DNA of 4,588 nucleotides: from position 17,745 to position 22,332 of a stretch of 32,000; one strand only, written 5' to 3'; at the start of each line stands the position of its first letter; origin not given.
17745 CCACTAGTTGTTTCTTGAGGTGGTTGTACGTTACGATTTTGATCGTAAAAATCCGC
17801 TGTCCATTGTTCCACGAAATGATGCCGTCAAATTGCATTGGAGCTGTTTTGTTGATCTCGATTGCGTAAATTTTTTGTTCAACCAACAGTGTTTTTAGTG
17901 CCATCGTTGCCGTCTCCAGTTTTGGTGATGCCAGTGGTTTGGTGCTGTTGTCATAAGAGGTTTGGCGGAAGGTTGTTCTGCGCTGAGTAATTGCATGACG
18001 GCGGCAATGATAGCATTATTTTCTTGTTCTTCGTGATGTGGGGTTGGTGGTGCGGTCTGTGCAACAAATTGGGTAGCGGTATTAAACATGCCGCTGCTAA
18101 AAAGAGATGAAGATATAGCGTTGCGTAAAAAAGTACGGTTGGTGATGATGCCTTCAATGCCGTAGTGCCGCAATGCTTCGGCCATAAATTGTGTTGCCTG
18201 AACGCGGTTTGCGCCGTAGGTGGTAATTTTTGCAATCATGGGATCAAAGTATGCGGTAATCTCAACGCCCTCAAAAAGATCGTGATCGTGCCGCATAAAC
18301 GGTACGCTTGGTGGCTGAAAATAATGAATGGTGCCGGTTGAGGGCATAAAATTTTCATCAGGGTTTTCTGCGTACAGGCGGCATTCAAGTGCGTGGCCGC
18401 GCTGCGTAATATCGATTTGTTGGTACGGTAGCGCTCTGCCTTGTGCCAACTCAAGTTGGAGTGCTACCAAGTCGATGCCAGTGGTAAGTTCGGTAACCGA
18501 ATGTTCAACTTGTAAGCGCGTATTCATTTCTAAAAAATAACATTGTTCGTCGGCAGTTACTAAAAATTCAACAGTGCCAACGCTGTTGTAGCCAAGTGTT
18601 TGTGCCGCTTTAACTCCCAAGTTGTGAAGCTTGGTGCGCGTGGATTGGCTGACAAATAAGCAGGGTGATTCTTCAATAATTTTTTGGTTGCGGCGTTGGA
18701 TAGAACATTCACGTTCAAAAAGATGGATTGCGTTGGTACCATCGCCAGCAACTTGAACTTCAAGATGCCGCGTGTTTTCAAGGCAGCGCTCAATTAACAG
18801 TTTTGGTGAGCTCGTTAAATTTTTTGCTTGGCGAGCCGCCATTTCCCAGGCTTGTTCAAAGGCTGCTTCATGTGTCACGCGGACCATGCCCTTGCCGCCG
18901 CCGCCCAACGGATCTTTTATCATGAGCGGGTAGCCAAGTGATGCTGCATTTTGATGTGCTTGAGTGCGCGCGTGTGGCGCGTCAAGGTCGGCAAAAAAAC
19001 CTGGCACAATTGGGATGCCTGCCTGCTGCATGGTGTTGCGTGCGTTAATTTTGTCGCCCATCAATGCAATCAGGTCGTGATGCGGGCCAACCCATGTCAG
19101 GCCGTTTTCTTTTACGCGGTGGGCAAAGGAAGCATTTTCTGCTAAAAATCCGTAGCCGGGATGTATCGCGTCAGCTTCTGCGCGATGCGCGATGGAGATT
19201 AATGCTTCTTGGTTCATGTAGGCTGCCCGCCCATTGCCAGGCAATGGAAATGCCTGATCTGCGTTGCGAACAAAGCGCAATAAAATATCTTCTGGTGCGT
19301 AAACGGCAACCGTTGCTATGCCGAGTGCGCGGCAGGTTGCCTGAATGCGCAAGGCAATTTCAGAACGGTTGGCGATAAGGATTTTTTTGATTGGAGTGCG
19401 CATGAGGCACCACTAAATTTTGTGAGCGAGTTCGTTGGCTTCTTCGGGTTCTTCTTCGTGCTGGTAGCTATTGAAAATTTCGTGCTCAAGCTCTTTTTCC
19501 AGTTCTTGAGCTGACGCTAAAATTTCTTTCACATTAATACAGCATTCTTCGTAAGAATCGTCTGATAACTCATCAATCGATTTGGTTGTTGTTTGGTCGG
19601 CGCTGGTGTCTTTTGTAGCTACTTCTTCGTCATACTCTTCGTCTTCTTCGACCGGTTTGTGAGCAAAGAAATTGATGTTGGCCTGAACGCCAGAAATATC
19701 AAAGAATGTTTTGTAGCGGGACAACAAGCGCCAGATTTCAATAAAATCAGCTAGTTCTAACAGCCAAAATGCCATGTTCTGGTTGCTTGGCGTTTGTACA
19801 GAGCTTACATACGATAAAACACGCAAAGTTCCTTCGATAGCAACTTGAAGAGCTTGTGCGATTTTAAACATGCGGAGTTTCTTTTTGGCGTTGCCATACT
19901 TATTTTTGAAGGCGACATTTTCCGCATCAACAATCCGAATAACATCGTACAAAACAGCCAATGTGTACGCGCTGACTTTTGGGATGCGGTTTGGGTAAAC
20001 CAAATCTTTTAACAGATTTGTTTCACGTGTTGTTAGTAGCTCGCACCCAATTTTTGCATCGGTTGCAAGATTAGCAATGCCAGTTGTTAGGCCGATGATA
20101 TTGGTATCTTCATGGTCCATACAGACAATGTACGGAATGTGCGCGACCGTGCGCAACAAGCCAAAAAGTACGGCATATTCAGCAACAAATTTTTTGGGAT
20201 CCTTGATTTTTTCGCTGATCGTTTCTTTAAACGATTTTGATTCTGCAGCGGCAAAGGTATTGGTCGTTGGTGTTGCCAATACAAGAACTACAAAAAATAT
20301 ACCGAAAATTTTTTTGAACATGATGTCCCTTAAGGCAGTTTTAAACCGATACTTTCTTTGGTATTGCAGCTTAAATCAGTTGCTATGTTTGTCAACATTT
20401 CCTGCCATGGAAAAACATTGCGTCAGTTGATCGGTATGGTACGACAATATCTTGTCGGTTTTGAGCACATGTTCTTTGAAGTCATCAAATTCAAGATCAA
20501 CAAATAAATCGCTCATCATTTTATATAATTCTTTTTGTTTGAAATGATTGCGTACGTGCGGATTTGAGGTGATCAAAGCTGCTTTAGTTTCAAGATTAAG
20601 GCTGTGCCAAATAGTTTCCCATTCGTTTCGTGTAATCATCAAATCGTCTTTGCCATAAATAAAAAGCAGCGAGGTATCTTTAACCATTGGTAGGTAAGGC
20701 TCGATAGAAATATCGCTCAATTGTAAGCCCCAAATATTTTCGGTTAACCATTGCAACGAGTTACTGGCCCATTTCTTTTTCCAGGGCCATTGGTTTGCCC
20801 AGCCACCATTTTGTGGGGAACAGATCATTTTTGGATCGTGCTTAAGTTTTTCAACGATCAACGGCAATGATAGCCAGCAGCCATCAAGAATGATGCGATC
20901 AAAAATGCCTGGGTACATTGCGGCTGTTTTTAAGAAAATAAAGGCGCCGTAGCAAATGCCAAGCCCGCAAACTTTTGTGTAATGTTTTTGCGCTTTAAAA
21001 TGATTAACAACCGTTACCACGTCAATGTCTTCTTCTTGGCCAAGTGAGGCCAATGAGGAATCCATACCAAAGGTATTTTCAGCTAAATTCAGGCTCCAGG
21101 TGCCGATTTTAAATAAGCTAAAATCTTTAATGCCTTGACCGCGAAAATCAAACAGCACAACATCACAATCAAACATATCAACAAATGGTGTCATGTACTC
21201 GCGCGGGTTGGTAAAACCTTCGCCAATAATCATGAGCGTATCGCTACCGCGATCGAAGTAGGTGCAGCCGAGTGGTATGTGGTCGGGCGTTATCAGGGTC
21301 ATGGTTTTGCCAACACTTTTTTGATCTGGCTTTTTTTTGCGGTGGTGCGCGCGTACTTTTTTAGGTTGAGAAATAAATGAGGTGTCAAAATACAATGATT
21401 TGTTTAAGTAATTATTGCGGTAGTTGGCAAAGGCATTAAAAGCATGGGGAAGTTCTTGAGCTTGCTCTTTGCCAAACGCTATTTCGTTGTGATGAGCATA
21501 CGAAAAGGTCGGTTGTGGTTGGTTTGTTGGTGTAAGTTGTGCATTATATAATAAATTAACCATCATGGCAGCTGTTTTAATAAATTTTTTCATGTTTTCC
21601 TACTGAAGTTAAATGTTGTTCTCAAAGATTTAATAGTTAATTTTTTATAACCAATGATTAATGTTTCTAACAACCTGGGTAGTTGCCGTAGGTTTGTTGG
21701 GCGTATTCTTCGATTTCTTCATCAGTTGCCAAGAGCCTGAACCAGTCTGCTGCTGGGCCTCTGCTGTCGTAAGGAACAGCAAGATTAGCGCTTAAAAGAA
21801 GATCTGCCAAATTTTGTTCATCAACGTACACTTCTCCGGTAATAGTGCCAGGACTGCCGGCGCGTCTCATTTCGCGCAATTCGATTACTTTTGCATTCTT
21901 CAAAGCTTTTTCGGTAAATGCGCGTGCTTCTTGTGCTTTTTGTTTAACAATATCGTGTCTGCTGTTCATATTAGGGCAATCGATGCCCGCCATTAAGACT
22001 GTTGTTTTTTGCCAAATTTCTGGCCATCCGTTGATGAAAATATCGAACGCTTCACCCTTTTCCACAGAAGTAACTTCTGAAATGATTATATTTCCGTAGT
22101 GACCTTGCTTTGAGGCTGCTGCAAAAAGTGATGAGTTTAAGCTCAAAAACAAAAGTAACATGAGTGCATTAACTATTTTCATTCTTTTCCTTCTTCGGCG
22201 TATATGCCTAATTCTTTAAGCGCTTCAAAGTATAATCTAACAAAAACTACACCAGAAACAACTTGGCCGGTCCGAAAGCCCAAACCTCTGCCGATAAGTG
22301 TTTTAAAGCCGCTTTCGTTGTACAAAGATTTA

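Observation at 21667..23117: Mitochondrial-carrier-family-like gene translationally coupled to a catalytically degenerate SNase-like gene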

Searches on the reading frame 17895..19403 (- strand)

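Call 46: search_protein_families(library=pfam, proteins=[window:17895-19403:-], max_evalue=0.001)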
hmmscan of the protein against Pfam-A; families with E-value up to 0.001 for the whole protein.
window:17895-19403:- (502 aa): 6 families
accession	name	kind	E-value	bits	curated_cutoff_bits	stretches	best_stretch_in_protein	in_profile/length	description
PF02786.22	CPSase_L_D2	-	3.9e-56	190.4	19.8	1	117-326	1-209/211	Carbamoyl-phosphate synthase L chain, ATP binding domain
PF00289.28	Biotin_carb_N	-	1.7e-38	131.9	25.5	1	5-111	2-109/110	Biotin carboxylase, N-terminal domain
PF02785.25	Biotin_carb_C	-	1.7e-30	105.7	32.4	1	340-443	1-104/108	Biotin carboxylase C-terminal domain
PF07478.18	Dala_Dala_lig_C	-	2.8e-11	43.7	24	1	125-295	2-174/204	D-ala D-ala ligase C-terminus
PF02222.28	ATP-grasp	-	5.2e-10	39.7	27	1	145-296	18-162/179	ATP-grasp domain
PF02655.19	ATP-grasp_3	-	0.00097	19.7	23.2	0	117-298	3-158/160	ATP-grasp domain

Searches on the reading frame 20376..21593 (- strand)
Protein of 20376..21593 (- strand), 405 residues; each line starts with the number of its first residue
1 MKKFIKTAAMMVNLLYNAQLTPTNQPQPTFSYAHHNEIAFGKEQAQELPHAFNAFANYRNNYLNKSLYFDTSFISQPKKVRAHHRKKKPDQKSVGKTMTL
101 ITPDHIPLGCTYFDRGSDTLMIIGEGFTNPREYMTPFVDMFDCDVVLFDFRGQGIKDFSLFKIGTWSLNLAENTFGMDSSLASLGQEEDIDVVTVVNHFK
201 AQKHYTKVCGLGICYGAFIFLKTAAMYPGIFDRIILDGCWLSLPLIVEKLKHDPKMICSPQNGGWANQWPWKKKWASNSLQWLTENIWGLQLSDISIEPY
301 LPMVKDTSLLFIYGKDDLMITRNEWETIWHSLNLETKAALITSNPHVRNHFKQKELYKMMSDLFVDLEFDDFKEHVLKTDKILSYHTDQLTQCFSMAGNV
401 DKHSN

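Call 3: search_protein_families(library=pfam, proteins=[window:20376-21593:-], max_evalue=1)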
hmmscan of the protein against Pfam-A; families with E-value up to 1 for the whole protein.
window:20376-21593:- (405 aa): 4 families
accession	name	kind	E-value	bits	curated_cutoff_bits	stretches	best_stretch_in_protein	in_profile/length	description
PF00561.26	Abhydrolase_1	-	7.8e-05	22.9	25.8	1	142-252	27-103/245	alpha/beta hydrolase fold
PF12146.15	Hydrolase_4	-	0.00049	19.9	27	1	143-267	32-118/239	Serine aminopeptidase, S33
PF12697.13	Abhydrolase_6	-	0.0051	17.9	26.3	1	140-250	23-94/217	Alpha/beta hydrolase family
PF23296.1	DUF7079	-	0.24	12.3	27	1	353-394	3-42/110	Domain of unknown function (DUF7079)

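Call 4: search_protein_families(library=ncbifam, proteins=[window:20376-21593:-], max_evalue=1)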
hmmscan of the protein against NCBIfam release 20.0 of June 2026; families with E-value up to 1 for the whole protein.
window:20376-21593:- (405 aa): 0 families

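Call 63: search_protein_families(library=padloc, proteins=[window:20376-21593:-], max_evalue=0.01)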
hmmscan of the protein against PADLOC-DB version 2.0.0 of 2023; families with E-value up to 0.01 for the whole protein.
window:20376-21593:- (405 aa): 0 families

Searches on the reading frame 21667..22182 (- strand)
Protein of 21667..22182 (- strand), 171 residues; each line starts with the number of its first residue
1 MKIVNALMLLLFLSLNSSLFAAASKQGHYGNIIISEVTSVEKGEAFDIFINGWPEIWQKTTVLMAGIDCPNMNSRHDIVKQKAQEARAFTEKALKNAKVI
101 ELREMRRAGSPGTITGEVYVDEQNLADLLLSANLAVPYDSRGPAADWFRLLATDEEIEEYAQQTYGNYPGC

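Call 3: search_protein_families(library=pfam, proteins=[window:21667-22182:-], max_evalue=1)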
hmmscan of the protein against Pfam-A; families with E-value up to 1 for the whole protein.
window:21667-22182:- (171 aa): 3 families
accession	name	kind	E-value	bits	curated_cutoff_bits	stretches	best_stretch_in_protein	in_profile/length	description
PF00565.23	SNase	-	9.8e-07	29.6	21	1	61-143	1-82/107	Staphylococcal nuclease homologue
PF08324.17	PUL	-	0.083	12.6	25.5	1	91-163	34-101/277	PUL domain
PF15284.11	PAGK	-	0.7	10.3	22.8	1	1-29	1-33/64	Phage-encoded virulence factor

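Call 4: search_protein_families(library=ncbifam, proteins=[window:21667-22182:-], max_evalue=1)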
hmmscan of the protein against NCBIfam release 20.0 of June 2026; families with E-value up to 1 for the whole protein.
window:21667-22182:- (171 aa): 2 families
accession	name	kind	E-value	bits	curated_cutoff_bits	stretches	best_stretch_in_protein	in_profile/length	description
NF047969.1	CaNuclEcnA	equivalog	0.063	13.3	180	1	42-141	23-126/151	calcium-activated nuclease EcnA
NF047694.1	TnucaseNucIStaph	equivalog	0.11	12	250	1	57-124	65-132/175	thermonuclease NucI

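Call 9: find_homologous_proteins(query=window:21667-22182:-)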
Query window:21667-22182:- (171 aa): 2 proteins with E <= 0.001 among 134 candidates.
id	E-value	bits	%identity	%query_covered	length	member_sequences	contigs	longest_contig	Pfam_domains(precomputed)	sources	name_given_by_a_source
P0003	5.6e-108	376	100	100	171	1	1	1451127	PF00565.24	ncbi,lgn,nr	ncbi:thermonuclease family protein [bacterium]|nr:MAG: thermonuclease family protein [bacterium]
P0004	1.3e-73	264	72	100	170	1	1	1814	-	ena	-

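Call 11: find_encoding_contigs(protein=P0004, flank=5000, max_places=4)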
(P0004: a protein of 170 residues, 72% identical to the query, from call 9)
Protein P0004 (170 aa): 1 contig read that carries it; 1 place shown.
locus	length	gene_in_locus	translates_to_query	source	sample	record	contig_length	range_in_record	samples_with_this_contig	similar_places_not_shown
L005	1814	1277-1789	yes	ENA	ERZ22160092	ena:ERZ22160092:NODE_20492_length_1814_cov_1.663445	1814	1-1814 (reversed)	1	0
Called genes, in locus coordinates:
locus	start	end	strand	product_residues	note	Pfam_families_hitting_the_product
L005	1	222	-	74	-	?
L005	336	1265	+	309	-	PF00153:Mito_carr (weak)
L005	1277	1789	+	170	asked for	-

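Call 15: search_solved_structures(query=window:21667-22182:-, max_evalue=1, show_alignments=3)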
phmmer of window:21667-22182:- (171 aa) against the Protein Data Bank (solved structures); distinct sequences matched with E-value up to 1: 199 (the best 60 are shown).
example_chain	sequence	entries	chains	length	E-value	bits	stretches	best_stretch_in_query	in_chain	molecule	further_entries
3bdl_A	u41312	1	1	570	0.0024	20.9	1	60-168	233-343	Staphylococcal nuclease domain-containing protein 1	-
2ey2_A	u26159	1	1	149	0.0043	20.1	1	60-135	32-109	Staphylococcal nuclease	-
2sob_A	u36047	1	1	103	0.015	18.3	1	61-123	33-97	STAPHYLOCOCCAL NUCLEASE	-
4k8i_A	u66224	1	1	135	0.025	17.6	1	61-135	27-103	Thermonuclease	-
4k14_A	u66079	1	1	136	0.025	17.6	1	61-135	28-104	Thermonuclease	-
4qb4_A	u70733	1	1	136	0.026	17.5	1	61-135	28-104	Thermonuclease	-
2f0s_A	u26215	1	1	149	0.028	17.5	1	61-135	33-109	Staphylococcal nuclease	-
2f0t_A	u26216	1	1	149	0.029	17.4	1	61-135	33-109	Staphylococcal nuclease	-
2f0h_A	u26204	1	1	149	0.038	17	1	61-135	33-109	Staphylococcal nuclease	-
4odg_A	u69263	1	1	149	0.039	17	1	61-135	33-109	Thermonuclease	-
2rks_A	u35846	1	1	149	0.04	17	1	60-138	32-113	Thermonuclease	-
3d6c_A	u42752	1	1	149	0.04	17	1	60-138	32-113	Thermonuclease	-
3t16_A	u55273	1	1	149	0.045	16.8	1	66-138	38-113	Thermonuclease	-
3u9o_A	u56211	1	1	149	0.046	16.8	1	66-139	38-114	Thermonuclease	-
1ii3_A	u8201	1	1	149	0.048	16.7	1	61-135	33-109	STAPHYLOCOCCAL NUCLEASE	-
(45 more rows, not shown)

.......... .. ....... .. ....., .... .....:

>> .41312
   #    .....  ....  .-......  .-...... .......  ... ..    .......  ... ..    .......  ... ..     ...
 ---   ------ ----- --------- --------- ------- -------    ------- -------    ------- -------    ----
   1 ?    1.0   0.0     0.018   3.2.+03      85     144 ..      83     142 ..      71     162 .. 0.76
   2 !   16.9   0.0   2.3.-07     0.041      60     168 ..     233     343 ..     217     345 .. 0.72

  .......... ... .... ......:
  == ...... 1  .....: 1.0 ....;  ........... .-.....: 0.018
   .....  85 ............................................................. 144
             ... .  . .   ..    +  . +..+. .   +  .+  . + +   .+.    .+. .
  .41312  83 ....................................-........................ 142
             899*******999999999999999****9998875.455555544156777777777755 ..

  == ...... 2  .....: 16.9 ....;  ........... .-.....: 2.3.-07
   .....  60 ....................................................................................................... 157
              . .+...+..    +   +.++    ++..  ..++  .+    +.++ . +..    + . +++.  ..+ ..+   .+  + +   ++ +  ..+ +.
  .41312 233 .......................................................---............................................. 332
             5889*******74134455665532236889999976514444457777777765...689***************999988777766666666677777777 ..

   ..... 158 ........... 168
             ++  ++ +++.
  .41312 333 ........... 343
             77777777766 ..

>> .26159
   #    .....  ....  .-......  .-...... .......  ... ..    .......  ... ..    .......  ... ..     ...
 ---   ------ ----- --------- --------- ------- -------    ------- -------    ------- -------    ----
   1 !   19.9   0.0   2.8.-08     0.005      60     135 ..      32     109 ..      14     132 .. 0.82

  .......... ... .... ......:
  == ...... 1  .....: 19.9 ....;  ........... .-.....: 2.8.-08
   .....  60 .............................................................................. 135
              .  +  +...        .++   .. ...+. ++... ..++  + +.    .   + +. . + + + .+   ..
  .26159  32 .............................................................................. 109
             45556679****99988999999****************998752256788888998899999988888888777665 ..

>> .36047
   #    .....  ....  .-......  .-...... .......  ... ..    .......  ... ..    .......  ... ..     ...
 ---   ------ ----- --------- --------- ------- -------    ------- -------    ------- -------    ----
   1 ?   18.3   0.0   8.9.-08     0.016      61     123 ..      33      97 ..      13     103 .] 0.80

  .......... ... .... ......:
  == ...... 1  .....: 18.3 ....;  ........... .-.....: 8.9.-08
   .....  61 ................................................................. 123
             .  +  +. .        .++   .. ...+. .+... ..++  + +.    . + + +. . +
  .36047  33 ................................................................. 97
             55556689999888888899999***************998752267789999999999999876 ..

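Call 63: search_protein_families(library=padloc, proteins=[window:21667-22182:-], max_evalue=0.01)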
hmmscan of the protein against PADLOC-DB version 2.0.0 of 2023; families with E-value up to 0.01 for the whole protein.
window:21667-22182:- (171 aa): 0 families
